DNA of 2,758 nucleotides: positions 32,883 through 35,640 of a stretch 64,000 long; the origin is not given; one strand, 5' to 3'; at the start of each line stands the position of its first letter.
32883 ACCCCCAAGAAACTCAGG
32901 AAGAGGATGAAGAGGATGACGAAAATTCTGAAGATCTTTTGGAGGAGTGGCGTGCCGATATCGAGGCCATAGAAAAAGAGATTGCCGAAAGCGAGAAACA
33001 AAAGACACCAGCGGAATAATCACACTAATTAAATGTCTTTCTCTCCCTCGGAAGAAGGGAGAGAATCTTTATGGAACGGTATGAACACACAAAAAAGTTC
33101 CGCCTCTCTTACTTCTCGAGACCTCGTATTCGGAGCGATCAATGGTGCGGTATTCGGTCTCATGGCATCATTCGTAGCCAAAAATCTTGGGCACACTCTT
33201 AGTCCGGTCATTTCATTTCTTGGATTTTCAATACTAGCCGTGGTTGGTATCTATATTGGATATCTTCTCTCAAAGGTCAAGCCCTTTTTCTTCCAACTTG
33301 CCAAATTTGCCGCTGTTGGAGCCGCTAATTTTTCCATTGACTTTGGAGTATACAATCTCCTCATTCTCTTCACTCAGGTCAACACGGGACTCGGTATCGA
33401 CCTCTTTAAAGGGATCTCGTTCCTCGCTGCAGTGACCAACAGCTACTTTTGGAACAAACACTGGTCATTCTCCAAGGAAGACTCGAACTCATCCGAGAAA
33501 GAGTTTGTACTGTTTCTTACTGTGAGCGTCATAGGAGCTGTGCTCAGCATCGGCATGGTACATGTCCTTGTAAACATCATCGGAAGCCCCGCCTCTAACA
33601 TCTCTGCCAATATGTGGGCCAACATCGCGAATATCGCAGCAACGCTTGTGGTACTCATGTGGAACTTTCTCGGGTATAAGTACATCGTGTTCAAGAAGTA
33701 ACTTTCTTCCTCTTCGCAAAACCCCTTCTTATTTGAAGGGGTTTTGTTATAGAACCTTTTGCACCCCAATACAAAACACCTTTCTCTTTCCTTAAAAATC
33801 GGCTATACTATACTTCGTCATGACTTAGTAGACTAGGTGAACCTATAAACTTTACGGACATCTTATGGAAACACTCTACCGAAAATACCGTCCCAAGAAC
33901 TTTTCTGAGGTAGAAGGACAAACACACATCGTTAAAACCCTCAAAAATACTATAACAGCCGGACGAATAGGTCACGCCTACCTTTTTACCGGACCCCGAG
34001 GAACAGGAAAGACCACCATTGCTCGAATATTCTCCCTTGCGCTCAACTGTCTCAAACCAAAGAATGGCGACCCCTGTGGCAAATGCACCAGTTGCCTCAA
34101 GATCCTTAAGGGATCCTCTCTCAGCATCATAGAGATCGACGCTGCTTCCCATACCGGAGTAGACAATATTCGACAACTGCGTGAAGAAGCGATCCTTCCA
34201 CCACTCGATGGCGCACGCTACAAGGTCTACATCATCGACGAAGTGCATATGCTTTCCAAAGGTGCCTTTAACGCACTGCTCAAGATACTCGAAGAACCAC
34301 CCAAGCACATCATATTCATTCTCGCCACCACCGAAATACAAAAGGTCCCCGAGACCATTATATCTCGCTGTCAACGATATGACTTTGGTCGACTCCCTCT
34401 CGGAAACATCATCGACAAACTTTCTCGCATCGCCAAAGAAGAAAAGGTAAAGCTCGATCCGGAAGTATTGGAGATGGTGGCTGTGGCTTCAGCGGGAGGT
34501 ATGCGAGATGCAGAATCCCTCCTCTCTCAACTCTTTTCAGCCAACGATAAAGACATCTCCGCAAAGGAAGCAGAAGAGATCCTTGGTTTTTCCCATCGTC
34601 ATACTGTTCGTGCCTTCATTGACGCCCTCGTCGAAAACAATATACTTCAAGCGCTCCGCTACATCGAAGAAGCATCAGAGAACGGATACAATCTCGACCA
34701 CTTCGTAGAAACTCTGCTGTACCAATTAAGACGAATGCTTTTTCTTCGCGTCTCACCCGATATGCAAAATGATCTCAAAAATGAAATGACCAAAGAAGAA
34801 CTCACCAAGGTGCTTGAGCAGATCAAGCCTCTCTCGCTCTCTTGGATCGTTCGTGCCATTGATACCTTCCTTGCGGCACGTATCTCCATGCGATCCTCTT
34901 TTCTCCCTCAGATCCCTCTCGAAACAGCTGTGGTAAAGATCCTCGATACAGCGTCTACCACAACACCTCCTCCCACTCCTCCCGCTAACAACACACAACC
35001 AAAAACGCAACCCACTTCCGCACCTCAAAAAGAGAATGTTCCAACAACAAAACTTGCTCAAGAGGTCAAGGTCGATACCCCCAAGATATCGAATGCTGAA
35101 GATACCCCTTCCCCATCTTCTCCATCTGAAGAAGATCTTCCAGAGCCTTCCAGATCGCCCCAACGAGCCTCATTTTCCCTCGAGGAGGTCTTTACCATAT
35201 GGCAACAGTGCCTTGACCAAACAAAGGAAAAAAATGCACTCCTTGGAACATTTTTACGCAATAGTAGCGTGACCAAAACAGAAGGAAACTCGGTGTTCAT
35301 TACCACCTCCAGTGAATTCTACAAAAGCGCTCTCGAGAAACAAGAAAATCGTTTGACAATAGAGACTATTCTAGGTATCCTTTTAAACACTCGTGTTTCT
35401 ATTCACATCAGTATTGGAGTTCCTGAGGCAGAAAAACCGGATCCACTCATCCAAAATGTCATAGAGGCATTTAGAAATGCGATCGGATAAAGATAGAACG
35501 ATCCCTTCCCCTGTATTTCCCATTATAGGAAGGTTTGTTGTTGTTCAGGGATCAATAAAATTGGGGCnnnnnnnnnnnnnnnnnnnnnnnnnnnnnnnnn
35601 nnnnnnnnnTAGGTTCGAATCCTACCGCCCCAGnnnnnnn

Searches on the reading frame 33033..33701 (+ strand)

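Call 83: search_protein_families(library=pfam, proteins=[window:33033-33701:+], max_evalue=0.00001)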
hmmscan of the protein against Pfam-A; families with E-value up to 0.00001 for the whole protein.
window:33033-33701:+ (222 aa): 1 family
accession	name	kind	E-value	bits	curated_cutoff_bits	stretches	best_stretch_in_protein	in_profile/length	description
PF04138.20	GtrA_DPMS_TM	-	2.6e-21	76.4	26.1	1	91-220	1-117/117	GtrA/DPMS, transmembrane domain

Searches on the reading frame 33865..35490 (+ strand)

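Call 83: search_protein_families(library=pfam, proteins=[window:33865-35490:+], max_evalue=0.00001)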
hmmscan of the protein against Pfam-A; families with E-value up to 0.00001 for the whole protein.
window:33865-35490:+ (541 aa): 5 families
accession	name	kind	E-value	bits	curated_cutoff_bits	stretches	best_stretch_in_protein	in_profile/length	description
PF13177.12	DNA_pol3_delta2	-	2.3e-44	151.7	27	1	18-175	1-158/161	DNA polymerase III, delta subunit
PF00004.35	AAA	-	1.2e-12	48.9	21.2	1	40-171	2-125/131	ATPase family associated with various cellular activities (AAA)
PF12169.13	DNA_pol3_gamma3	-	2.3e-11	44.1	24.4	1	231-368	1-136/143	DNA polymerase III subunits gamma and tau domain III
PF22608.2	DNAX_ATPase_lid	-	7e-09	35.8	27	1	182-222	2-42/49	DNA polymerase III clamp loader subunit, ATPase lid domain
PF13401.12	AAA_22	-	2.2e-08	34.9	27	1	40-156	9-123/130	AAA domain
